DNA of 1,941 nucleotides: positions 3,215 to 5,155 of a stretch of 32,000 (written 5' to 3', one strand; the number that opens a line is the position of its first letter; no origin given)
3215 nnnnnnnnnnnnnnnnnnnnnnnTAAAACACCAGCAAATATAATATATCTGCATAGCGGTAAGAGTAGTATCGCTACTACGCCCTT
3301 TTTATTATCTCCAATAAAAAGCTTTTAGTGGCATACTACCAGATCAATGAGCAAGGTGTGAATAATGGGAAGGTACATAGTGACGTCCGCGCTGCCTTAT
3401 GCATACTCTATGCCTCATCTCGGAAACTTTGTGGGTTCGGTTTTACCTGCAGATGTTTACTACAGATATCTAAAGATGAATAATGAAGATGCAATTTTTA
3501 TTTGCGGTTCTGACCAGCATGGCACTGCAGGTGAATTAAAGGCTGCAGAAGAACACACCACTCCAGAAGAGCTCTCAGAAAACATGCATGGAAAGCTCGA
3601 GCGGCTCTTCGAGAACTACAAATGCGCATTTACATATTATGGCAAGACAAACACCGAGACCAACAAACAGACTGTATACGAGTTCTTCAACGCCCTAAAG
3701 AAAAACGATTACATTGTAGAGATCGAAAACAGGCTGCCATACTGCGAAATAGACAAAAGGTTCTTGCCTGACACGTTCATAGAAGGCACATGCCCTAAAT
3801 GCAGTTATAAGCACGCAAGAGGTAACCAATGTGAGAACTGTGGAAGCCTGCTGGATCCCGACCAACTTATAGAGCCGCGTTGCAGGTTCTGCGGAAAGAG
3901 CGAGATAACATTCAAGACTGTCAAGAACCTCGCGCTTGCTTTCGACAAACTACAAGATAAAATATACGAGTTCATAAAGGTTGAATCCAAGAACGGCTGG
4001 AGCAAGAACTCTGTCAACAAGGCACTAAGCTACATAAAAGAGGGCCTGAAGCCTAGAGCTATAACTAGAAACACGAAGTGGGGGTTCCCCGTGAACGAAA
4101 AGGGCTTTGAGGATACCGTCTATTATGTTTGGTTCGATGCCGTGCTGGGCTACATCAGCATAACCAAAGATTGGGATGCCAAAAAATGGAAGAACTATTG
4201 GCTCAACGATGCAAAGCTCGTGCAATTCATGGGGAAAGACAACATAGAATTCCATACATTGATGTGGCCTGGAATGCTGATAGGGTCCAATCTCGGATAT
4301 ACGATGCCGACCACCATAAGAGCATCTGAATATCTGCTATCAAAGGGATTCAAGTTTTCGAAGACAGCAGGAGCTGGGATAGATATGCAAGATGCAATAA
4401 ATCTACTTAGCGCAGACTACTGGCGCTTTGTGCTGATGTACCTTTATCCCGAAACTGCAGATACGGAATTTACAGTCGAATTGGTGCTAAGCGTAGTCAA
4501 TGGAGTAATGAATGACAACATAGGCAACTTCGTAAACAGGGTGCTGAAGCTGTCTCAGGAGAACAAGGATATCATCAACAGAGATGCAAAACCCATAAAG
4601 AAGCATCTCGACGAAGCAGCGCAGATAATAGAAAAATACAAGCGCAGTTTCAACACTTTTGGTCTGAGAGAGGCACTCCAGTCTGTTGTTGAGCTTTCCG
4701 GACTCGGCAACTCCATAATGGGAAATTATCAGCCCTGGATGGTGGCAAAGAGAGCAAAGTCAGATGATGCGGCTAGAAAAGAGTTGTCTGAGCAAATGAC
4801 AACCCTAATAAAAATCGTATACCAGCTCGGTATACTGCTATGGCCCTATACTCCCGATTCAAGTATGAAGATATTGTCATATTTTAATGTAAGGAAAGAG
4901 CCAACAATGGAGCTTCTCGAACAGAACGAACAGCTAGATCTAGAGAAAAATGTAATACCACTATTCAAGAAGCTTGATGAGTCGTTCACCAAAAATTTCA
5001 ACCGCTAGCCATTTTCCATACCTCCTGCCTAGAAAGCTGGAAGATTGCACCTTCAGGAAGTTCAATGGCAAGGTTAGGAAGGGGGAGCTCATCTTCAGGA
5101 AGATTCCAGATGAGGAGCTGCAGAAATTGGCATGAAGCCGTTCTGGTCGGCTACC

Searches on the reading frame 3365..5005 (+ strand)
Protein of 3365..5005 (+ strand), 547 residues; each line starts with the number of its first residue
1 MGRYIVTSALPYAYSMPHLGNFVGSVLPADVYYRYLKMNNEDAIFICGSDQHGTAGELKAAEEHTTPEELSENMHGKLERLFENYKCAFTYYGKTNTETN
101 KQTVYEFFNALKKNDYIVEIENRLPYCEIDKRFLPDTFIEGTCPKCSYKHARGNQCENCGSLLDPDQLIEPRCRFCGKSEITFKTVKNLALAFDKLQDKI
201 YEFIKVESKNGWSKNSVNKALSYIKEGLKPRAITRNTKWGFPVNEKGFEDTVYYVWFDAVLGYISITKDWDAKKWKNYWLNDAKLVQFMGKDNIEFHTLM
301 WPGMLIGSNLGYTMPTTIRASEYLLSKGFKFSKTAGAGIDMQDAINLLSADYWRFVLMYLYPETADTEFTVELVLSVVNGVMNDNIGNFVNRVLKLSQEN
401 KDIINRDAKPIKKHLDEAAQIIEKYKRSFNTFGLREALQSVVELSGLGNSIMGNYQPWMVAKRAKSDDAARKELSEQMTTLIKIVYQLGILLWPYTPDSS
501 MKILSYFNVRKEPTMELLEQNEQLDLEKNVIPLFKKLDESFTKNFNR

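Call 23: list_cluster_members(proteins=[window:3365-5005:+, window:19777-21996:+, window:16824-18380:+, window:23035-24261:+, window:25892-27190:+, window:27351-28349:-, P0002])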
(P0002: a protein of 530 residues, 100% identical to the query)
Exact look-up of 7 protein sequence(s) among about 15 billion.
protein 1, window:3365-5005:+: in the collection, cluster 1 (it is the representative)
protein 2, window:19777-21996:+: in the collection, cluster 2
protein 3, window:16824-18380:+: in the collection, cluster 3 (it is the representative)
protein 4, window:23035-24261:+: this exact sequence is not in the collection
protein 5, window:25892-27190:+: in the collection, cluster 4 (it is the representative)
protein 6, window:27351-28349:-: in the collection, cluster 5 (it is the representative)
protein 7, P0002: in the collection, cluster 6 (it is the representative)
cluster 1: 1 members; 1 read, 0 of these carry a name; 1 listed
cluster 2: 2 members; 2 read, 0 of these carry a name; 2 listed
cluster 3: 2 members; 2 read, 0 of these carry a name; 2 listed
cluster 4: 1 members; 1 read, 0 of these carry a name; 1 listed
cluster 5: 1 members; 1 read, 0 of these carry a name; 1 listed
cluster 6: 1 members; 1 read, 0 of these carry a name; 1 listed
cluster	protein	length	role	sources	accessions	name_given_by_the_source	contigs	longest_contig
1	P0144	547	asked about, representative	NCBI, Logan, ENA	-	-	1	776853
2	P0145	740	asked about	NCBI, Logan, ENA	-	-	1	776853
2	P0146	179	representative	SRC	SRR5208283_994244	-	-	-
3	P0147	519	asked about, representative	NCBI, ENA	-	-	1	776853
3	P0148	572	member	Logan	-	-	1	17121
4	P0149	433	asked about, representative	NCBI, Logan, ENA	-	-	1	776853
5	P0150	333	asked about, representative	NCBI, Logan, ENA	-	-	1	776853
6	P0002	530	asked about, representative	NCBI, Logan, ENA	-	-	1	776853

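Call 41: search_protein_families(library=ncbifam, proteins=[window:3365-5005:+], max_evalue=0.00001)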
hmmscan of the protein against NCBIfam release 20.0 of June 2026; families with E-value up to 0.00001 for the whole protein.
window:3365-5005:+ (547 aa): 13 families
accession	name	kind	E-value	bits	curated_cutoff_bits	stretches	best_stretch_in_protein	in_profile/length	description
NF001100.0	PRK00133.1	equivalog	4.7e-146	488.1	587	1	3-540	6-534/676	methionine--tRNA ligase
TIGR00398.1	metG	equivalog_domain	6.5e-133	444.2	336.35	1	5-537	2-529/530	methionine--tRNA ligase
NF008900.0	PRK12267.1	equivalog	4.5e-67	227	598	1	4-540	6-513/648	methionine--tRNA ligase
NF008859.0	PRK11893.2-1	equivalog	5e-32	111.5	553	1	1-396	1-395/498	methionine--tRNA ligase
NF008860.0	PRK11893.2-2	equivalog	1.1e-30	107.2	761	2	1-265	1-259/583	methionine--tRNA ligase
NF008863.0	PRK11893.2-5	equivalog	1.9e-24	86.1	551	1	3-383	6-387/531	methionine--tRNA ligase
NF008957.0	PRK12300.1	subfamily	8.8e-12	43.8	677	1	314-441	610-730/946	leucine--tRNA ligase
TIGR00396.1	leuS_bact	equivalog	1.2e-08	33.6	548.4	0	3-149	30-180/843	leucine--tRNA ligase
TIGR00422.1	valS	equivalog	3.1e-08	32.1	612.1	0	327-509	523-701/863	valine--tRNA ligase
NF009687.0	PRK13208.1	equivalog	8.1e-08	30.9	738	0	4-69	40-104/801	valine--tRNA ligase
NF004349.1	PRK05729.1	equivalog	1.3e-07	30.2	704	1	326-505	512-681/860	valine--tRNA ligase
NF008861.0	PRK11893.2-3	equivalog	2.9e-06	26.2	633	1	4-174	7-180/496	methionine--tRNA ligase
TIGR00395.1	leuS_arch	equivalog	5.1e-06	24.8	648.5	0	314-441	604-727/938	leucine--tRNA ligase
